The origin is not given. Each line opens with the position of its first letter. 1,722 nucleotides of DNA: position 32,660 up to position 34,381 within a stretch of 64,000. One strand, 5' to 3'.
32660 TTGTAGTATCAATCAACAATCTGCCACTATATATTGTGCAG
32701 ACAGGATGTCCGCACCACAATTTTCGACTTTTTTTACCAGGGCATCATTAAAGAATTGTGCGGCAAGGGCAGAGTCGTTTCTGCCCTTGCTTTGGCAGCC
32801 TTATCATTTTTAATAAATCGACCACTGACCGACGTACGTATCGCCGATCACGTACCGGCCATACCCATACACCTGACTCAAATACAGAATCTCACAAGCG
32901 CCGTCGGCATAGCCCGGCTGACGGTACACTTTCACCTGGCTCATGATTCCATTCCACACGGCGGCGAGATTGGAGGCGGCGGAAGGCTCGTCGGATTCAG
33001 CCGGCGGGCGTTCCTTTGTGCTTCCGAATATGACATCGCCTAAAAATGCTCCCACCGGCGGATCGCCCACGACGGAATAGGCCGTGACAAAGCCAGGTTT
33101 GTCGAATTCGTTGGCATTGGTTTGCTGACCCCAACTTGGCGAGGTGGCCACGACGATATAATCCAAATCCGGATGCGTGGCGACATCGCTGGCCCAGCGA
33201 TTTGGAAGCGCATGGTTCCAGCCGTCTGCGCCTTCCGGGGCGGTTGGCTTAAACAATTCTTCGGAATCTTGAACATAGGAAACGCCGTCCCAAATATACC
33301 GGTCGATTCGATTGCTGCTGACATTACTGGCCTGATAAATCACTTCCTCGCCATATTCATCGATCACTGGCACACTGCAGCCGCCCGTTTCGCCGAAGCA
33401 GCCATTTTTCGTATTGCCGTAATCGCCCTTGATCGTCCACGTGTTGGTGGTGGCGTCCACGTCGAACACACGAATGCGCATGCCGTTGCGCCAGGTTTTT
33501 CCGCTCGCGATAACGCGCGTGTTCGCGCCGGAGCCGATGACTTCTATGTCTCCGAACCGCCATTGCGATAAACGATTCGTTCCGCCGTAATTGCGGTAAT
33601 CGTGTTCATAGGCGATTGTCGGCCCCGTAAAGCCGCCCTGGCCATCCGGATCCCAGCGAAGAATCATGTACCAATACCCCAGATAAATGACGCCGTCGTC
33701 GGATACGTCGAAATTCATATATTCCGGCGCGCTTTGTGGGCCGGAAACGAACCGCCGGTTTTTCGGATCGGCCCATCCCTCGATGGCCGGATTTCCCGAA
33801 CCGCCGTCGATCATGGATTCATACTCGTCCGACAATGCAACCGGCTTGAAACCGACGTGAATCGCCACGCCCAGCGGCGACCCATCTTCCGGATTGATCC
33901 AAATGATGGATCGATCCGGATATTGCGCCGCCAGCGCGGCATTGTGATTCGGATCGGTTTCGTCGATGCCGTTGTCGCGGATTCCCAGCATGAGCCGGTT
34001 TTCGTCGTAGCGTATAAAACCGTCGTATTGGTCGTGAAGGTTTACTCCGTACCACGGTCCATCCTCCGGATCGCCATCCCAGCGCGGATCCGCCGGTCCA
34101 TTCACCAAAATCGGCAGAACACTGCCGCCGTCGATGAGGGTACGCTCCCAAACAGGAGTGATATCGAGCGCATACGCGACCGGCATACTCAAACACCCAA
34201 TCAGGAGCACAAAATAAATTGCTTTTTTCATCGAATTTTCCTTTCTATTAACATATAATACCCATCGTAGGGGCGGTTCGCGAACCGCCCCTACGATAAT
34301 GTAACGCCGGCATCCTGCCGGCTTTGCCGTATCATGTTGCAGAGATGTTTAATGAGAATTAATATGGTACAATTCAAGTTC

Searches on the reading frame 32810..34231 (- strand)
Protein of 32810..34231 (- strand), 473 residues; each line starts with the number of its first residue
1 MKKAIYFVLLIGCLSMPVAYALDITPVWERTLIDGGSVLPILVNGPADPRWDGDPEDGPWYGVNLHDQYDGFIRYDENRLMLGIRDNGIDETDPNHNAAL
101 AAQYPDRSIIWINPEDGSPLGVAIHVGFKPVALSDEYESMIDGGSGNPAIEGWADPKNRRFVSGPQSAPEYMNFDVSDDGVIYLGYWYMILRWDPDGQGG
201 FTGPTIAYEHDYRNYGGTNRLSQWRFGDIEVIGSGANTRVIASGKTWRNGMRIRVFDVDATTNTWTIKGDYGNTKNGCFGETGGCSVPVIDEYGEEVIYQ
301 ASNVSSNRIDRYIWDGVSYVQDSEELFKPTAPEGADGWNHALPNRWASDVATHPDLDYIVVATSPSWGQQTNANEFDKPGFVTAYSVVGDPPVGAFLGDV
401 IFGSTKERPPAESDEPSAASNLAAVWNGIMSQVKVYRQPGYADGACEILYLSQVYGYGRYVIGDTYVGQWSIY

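Call 29: find_encoding_contigs(protein=window:32810-34231:-, flank=10000, max_places=2)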
Protein window:32810-34231:- (473 aa): no gene with exactly this product is on record in the collection.
